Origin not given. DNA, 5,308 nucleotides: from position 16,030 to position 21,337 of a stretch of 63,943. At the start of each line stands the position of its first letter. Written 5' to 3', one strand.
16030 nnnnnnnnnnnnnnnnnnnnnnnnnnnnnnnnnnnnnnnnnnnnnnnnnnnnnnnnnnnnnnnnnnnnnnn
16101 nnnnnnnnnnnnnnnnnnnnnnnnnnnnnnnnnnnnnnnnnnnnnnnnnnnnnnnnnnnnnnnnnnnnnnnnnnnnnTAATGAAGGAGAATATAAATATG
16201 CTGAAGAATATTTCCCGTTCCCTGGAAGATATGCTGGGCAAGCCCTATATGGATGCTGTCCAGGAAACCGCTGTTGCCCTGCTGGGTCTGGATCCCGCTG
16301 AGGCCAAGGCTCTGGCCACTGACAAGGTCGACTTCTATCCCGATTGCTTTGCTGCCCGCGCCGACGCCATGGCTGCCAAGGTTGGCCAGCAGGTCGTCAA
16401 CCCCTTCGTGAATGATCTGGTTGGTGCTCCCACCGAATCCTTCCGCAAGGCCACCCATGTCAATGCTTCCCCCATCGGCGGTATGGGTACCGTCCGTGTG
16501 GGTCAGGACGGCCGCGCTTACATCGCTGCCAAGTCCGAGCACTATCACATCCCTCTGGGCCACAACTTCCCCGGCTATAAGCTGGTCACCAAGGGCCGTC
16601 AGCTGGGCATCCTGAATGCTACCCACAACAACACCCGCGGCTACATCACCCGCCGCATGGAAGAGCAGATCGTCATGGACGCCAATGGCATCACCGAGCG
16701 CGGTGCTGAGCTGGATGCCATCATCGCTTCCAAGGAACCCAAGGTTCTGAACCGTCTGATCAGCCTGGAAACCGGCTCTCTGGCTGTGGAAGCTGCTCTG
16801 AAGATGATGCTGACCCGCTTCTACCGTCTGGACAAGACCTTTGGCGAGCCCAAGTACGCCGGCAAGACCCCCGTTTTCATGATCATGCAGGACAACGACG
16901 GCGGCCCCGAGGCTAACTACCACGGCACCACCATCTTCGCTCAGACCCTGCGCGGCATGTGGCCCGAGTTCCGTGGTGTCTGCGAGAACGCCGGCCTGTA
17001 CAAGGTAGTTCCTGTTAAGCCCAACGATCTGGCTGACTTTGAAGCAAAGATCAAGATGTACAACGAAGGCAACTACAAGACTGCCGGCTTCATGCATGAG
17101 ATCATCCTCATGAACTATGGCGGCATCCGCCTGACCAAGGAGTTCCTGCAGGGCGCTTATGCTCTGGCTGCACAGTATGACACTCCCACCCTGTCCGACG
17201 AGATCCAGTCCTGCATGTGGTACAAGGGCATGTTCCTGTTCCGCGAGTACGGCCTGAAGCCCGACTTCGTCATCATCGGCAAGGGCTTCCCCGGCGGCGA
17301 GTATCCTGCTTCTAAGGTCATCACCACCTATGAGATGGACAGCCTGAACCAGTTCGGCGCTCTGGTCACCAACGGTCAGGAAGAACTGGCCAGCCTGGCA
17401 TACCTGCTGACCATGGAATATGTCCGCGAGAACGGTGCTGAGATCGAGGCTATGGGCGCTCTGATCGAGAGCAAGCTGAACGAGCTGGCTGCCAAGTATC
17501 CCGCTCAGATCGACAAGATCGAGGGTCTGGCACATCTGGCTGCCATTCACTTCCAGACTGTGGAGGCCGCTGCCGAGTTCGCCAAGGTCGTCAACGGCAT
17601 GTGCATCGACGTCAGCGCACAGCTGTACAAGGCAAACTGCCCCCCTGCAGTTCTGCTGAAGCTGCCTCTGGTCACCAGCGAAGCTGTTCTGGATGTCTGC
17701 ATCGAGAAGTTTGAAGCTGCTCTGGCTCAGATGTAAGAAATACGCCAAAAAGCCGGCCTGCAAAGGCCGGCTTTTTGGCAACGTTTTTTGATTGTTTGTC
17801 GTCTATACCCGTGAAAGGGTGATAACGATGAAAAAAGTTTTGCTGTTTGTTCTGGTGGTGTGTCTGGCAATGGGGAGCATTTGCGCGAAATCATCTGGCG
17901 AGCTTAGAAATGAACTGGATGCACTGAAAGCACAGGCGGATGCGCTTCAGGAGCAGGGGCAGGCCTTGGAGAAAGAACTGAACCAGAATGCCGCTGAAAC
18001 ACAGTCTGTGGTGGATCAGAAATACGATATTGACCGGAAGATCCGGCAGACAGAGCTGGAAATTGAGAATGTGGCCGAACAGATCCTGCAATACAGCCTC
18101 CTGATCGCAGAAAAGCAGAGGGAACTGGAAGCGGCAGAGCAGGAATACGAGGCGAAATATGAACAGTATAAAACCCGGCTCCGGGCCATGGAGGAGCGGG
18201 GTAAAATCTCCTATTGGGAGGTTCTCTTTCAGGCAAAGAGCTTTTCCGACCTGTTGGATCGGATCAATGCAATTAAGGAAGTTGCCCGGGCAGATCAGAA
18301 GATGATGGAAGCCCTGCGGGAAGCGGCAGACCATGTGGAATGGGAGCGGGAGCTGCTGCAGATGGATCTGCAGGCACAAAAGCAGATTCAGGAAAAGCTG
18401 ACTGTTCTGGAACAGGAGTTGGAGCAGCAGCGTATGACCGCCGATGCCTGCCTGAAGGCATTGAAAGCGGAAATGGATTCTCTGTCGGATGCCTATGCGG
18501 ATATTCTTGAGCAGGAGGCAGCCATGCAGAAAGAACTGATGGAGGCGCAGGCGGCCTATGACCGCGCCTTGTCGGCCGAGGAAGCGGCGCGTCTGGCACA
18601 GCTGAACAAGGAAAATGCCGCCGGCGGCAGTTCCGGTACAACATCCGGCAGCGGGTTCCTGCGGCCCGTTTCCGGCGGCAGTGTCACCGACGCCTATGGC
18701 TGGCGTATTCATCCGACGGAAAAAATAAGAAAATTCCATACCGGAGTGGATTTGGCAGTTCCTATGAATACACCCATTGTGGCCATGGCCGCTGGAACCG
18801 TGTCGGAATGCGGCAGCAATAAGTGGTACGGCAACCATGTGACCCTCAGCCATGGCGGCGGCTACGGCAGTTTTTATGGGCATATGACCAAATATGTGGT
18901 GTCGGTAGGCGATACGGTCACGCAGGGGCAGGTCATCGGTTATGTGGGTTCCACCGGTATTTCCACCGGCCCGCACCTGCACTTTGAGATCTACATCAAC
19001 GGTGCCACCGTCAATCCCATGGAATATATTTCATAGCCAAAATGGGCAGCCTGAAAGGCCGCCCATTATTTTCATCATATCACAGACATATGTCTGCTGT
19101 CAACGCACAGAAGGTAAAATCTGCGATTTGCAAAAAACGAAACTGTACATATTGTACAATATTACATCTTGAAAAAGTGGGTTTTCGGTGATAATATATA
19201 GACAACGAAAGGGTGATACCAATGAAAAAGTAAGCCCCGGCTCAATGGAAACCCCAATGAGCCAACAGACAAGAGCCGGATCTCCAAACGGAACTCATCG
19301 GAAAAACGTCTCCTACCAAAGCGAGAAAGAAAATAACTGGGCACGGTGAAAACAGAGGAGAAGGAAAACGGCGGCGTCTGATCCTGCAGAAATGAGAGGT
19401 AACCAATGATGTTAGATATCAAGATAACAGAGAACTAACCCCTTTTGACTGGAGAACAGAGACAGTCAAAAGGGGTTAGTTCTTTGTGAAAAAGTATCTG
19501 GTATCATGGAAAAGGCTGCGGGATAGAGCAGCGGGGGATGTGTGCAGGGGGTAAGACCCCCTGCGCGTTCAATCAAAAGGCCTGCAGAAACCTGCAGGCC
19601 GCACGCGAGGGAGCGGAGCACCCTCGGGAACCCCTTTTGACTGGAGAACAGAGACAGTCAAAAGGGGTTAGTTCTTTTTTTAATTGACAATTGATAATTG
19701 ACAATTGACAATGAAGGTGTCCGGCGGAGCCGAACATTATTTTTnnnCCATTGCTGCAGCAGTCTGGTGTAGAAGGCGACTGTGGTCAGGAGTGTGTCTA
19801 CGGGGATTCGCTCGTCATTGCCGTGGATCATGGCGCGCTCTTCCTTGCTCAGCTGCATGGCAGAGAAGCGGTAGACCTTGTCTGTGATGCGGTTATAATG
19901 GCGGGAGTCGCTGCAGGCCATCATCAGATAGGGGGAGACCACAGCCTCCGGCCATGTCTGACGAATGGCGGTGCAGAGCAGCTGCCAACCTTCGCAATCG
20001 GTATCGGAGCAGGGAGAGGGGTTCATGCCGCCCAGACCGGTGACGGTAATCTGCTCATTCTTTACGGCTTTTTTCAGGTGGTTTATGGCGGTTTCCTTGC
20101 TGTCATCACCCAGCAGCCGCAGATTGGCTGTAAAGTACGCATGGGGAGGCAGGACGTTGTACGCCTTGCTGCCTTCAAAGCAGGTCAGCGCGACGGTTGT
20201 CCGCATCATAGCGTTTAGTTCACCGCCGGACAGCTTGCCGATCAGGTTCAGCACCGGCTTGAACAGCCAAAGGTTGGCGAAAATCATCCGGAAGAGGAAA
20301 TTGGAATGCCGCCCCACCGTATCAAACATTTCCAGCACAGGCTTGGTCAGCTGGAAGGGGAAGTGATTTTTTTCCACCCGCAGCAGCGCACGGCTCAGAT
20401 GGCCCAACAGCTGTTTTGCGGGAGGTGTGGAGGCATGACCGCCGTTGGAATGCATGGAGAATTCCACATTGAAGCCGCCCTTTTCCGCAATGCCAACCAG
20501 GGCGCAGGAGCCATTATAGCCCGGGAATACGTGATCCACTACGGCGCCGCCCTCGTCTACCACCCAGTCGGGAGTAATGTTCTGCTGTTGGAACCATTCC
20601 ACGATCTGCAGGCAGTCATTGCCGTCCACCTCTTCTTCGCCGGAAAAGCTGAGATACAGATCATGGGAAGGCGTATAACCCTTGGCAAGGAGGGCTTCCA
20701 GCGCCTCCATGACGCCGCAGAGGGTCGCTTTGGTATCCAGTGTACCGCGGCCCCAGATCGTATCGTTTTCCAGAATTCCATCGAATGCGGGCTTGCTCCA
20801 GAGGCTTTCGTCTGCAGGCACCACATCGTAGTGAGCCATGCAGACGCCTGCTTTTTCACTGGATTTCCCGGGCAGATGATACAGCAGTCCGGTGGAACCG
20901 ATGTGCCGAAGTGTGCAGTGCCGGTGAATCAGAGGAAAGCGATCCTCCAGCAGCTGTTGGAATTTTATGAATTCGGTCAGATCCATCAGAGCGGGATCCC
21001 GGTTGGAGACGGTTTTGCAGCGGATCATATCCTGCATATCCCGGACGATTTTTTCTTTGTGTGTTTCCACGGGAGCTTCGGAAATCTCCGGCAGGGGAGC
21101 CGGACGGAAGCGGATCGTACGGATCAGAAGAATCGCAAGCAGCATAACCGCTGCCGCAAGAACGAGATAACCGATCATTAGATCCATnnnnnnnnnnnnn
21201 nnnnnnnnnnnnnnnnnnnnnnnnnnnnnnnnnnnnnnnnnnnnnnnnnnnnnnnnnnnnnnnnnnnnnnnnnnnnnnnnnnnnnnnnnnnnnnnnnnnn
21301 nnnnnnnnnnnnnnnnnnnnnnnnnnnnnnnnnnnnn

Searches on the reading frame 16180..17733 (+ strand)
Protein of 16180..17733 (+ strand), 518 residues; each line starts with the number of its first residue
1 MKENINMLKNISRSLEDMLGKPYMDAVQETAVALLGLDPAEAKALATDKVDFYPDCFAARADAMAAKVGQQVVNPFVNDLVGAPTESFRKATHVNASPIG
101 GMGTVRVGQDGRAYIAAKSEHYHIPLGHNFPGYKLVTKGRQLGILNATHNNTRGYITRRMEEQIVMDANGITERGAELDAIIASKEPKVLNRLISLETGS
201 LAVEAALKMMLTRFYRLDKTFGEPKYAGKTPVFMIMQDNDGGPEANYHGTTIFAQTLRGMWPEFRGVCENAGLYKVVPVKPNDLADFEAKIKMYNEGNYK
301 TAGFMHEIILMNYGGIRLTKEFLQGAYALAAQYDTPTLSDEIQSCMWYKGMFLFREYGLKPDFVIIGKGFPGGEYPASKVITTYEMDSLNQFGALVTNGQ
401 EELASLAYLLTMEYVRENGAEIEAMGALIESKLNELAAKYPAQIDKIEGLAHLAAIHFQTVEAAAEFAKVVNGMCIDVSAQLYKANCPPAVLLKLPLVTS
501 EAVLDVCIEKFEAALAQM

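Call 9: search_protein_families(library=pfam, proteins=[window:16180-17733:+], max_evalue=0.001)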
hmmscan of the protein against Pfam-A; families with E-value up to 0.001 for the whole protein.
window:16180-17733:+ (518 aa): 1 family
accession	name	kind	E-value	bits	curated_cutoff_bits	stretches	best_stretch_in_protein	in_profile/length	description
PF00202.27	Aminotran_3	-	9.1e-22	77.7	30.5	1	103-515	18-403/403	Aminotransferase class-III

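Call 19: search_protein_families(library=ncbifam, proteins=[window:16180-17733:+], max_evalue=0.001)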
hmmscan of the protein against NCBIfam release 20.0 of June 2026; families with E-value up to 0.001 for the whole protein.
window:16180-17733:+ (518 aa): 55 families (the best 25 are shown)
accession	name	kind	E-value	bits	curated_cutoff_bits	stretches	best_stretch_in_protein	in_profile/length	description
TIGR01885.1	Orn_aminotrans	equivalog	4.2e-16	58.7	378.4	1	245-514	136-400/402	ornithine--oxo-acid transaminase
TIGR00707.1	argD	subfamily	1.5e-15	56.9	410.05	1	245-513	123-378/381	acetylornithine/succinylornithine family transaminase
NF002325.0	PRK01278.1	subfamily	3.4e-15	55.6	372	1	247-517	130-388/395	acetylornithine transaminase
NF008570.0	PRK11522.1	equivalog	3.5e-15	55.5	612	1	290-518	226-457/464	putrescine aminotransferase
NF004755.0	PRK06082.1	equivalog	3.8e-15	55.3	467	1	333-517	261-451/459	aspartate aminotransferase family protein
TIGR00508.1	bioA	equivalog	1.1e-13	50.5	405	1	165-385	66-282/419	adenosylmethionine--8-amino-7-oxononanoate transaminase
NF049939.1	HyAminethphonNHLyPbfA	equivalog_domain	1.2e-13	50.4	525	1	319-517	237-441/442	(R)-1-hydroxy-2-aminoethylphosphonate ammonia-lyase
NF053554.1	prodigi_MAP_PigE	equivalog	1.2e-13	50.3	850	1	246-482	514-746/837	prodigiosin MAP biosynthesis aminotransferase PigE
NF004426.0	PRK05769.1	equivalog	1.3e-13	50.6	552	1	302-469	223-393/441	acetyl ornithine aminotransferase family protein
NF005993.0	PRK08117.1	subfamily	1.5e-13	50.1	574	1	302-517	209-429/433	aspartate aminotransferase family protein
NF006733.0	PRK09264.1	subfamily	3e-12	45.8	438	1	282-516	180-415/425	diaminobutyrate--2-oxoglutarate transaminase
NF041821.1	daptide_amino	equivalog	6e-12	44.9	450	1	164-464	68-352/405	daptide-type RiPP biosynthesis aminotransferase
NF003468.0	PRK05093.1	subfamily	9.1e-12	44.4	522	1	192-517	100-401/405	acetylornithine/succinyldiaminopimelate transaminase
NF042418.1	LysJ_Th_th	equivalog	9.5e-12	44.5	700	1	300-457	176-333/386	[LysW]-aminoadipate semialdehyde transaminase LysJ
NF005393.0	PRK06938.1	subfamily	9.5e-12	44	671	1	285-451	220-387/469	diaminobutyrate--2-oxoglutarate transaminase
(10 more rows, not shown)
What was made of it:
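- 13829..17736 (+): Three genes: a Gfo/Idh/MocA dehydrogenase (13829-14959), a 404-aa AP_endonuc_2 TIM protein (14966-16180) and a 518-aa atypical class-III aminotransferase-like protein (16180-17736). Pfam and NCBIfam (calls 9, 19).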

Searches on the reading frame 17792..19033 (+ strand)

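Call 9: search_protein_families(library=pfam, proteins=[window:17792-19033:+], max_evalue=0.001)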
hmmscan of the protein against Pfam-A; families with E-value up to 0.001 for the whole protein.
window:17792-19033:+ (414 aa): 2 families
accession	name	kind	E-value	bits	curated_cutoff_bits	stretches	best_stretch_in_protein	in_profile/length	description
PF01551.29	Peptidase_M23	-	1.9e-33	114.9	28.7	1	314-409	1-96/96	Peptidase family M23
PF24568.1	CC_PcsB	-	3.7e-15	56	27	1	113-183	2-73/75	Peptidoglycan hydrolase PcsB, coiled-coil domain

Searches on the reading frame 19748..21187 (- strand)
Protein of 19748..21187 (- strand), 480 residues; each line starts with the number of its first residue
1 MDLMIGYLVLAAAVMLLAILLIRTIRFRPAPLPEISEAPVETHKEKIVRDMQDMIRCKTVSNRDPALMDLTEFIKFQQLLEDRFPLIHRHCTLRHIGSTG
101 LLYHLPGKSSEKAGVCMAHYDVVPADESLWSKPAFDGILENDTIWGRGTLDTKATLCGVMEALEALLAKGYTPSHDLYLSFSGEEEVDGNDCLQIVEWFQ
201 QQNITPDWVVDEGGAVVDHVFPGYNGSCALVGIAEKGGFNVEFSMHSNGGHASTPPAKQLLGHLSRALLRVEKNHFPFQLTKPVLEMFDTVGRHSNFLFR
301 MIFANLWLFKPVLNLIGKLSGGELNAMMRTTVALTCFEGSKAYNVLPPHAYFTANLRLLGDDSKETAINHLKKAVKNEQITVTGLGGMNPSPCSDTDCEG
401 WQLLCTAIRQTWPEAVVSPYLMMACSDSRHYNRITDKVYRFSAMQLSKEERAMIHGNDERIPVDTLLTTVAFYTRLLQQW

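Call 52: search_protein_families(library=pfam, proteins=[window:19748-21187:-], max_evalue=0.0001)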
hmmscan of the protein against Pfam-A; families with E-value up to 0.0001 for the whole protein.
window:19748-21187:- (480 aa): 2 families
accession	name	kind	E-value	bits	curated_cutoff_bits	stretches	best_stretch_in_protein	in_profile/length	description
PF01546.33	Peptidase_M20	-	2.1e-25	90.3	24.6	1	117-478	3-205/206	Peptidase family M20/M25/M40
PF07687.19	M20_dimer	-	1.8e-08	34.7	21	1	233-379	1-103/107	Peptidase dimerisation domain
